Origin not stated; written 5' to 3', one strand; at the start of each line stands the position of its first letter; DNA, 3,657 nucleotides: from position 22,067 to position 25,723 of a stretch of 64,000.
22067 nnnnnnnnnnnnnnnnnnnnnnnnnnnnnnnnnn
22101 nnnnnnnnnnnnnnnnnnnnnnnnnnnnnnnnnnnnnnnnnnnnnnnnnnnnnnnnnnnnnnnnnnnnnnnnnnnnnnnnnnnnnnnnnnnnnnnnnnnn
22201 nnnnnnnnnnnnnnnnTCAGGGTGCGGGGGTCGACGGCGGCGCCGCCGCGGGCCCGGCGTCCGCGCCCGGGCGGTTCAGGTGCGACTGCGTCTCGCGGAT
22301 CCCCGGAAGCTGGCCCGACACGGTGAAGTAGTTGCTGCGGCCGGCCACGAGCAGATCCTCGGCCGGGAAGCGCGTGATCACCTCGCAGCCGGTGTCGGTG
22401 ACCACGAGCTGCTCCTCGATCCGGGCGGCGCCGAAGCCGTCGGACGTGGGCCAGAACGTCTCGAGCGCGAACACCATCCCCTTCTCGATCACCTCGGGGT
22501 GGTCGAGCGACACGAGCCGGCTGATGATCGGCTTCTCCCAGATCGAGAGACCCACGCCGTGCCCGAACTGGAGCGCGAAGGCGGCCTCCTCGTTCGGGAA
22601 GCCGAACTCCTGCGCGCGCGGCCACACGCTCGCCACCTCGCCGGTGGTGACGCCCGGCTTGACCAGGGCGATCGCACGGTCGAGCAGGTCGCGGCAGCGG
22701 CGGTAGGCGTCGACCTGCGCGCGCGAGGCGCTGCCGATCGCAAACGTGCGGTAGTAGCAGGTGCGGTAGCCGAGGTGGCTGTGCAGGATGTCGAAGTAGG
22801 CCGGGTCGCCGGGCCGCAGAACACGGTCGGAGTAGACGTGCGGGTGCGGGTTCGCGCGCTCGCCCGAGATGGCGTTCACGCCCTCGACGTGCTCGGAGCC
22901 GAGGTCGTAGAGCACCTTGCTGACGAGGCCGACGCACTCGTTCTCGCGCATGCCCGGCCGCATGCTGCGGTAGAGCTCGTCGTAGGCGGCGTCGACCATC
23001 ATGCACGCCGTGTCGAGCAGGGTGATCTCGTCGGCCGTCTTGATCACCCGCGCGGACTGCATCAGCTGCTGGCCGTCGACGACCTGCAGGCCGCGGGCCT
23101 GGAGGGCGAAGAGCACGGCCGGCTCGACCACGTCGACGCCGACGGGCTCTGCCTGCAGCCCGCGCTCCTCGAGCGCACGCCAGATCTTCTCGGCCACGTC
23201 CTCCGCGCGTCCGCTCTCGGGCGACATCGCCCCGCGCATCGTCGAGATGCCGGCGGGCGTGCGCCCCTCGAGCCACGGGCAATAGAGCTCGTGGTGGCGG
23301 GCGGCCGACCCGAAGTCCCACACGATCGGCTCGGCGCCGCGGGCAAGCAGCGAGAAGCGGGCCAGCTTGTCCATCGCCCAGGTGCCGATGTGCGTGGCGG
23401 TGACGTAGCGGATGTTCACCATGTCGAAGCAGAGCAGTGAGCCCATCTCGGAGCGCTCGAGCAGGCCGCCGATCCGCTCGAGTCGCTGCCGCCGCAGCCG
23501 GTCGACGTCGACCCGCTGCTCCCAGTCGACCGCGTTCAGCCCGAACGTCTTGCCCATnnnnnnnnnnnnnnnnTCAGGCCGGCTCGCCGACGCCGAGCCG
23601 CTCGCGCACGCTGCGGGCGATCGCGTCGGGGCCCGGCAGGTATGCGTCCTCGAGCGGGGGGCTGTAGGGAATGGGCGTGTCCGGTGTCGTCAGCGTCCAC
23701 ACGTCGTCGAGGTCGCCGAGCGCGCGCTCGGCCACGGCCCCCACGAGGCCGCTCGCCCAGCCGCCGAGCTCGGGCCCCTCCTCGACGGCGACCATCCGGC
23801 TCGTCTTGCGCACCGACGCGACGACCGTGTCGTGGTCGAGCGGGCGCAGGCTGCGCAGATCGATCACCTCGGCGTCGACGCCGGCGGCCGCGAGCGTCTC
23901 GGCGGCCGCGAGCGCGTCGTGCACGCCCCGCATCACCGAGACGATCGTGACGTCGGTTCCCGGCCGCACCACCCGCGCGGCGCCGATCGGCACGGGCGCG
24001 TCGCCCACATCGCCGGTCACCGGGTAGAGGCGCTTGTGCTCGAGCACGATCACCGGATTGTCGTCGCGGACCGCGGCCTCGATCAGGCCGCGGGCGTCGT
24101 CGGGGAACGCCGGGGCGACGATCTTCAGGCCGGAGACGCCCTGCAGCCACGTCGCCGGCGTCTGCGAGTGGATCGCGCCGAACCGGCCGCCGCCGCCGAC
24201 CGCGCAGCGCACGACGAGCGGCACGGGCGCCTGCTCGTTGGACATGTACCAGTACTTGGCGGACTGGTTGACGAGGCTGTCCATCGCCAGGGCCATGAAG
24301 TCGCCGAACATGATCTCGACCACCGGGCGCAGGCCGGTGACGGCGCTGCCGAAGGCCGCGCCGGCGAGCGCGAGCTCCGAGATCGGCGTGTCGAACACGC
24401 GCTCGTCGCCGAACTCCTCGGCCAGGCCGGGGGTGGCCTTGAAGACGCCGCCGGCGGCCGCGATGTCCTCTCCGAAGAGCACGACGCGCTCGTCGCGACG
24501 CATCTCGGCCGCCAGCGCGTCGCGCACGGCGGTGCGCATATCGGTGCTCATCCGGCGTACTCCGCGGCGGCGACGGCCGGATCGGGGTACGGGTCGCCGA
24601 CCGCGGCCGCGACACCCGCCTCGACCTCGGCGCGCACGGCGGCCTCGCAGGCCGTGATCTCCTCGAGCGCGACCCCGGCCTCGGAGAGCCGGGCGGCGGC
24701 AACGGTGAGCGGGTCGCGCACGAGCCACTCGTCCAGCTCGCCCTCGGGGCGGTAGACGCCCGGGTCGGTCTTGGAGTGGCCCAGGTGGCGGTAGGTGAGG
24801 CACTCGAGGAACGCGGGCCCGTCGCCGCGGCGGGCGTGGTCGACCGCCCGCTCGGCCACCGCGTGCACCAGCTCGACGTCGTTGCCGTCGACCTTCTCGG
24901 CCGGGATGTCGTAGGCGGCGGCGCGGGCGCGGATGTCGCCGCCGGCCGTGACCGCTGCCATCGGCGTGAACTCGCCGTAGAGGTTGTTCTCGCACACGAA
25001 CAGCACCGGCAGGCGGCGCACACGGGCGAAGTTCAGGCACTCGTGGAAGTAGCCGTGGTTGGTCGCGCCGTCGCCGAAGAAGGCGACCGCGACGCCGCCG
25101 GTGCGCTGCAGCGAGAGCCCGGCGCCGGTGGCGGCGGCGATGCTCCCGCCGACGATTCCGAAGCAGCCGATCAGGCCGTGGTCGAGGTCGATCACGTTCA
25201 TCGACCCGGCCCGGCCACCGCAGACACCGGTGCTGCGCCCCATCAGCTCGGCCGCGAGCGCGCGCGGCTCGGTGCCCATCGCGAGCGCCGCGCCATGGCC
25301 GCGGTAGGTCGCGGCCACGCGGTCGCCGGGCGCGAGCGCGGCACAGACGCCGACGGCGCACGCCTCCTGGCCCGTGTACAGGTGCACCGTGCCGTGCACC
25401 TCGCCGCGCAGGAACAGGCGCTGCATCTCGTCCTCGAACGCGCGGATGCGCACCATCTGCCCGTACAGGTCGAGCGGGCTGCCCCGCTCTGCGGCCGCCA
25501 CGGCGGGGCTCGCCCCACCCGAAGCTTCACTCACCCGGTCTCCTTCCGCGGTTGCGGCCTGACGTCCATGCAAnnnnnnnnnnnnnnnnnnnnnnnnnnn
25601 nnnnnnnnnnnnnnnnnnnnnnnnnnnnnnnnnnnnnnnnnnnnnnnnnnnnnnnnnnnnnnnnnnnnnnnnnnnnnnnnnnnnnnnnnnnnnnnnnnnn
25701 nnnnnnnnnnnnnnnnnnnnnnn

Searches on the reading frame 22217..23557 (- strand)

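Call 3: search_protein_families(library=pfam, proteins=[window:22217-23557:-])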
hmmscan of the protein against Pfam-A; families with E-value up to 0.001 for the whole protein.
window:22217-23557:- (446 aa): 1 family
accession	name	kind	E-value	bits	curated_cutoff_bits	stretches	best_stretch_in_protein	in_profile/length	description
PF00557.29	Peptidase_M24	-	3.5e-36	125.4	23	1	181-388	3-208/208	Metallopeptidase family M24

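Call 42: search_protein_families(library=ncbifam, proteins=[window:22217-23557:-], max_evalue=1e-10)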
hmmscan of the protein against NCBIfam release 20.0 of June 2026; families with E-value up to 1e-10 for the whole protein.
window:22217-23557:- (446 aa): 7 families
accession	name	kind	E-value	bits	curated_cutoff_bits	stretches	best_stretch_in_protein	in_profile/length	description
NF043017.1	DimsulpropLyDddP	equivalog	2.1e-34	119.1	600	1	17-403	50-442/443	dimethylsulfonioproprionate lyase DddP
NF040821.1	dipep_PepQ_Arch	equivalog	9.4e-22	77.5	630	1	164-396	114-340/346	Xaa-Pro dipeptidase PepQ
NF038259.1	ectoine_DoeA_2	exception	7.9e-15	54.5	575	1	158-398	139-380/386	ectoine hydrolase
NF007310.0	PRK09795.1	equivalog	9e-15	54.3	393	1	167-403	122-357/361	aminopeptidase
TIGR02993.1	ectoine_eutD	equivalog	3.6e-14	52.7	613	1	124-400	104-386/391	ectoine hydrolase DoeA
TIGR00500.1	met_pdase_I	equivalog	8.9e-14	51.6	171.35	1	172-367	3-201/247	type I methionyl aminopeptidase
NF011174.0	PRK14576.1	subfamily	6.6e-12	45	487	1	153-397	158-397/405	putative endopeptidase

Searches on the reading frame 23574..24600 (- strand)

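Call 3: search_protein_families(library=pfam, proteins=[window:23574-24600:-])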
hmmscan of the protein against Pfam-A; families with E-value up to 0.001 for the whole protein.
window:23574-24600:- (342 aa): 0 families

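Call 7: search_protein_families(library=pfam, proteins=[window:23574-24566:-])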
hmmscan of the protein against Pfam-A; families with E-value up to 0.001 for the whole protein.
window:23574-24566:- (330 aa): 2 families
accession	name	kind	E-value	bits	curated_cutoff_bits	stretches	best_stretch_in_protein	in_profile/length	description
PF02779.29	Transket_pyr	-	3.8e-41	141.1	27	1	8-182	3-173/174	Transketolase, pyrimidine binding domain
PF02780.25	Transketolase_C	-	1e-31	109.8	25.9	1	195-316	1-124/124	Transketolase, C-terminal domain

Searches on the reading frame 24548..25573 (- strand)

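Call 3: search_protein_families(library=pfam, proteins=[window:24548-25573:-])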
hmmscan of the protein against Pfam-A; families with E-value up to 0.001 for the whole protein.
window:24548-25573:- (341 aa): 2 families
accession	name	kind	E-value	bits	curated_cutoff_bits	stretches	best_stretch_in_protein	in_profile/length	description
PF00676.26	E1_dh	-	3.3e-65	220.4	22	1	39-332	2-299/300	Dehydrogenase E1 component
PF02775.26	TPP_enzyme_C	-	2.2e-05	24.7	21.9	1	136-257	25-150/151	Thiamine pyrophosphate enzyme, C-terminal TPP binding domain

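Call 42: search_protein_families(library=ncbifam, proteins=[window:24548-25573:-], max_evalue=1e-10)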
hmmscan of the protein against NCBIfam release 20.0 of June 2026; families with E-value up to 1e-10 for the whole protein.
window:24548-25573:- (341 aa): 2 families
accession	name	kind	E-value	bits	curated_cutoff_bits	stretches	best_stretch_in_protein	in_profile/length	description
TIGR03182.1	PDH_E1_alph_y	equivalog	8e-92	307.5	393.85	1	34-332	5-306/315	pyruvate dehydrogenase (acetyl-transferring) E1 component subunit alpha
TIGR03181.1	PDH_E1_alph_x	equivalog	4e-61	206.8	411.35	1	31-330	24-317/341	pyruvate dehydrogenase (acetyl-transferring) E1 component subunit alpha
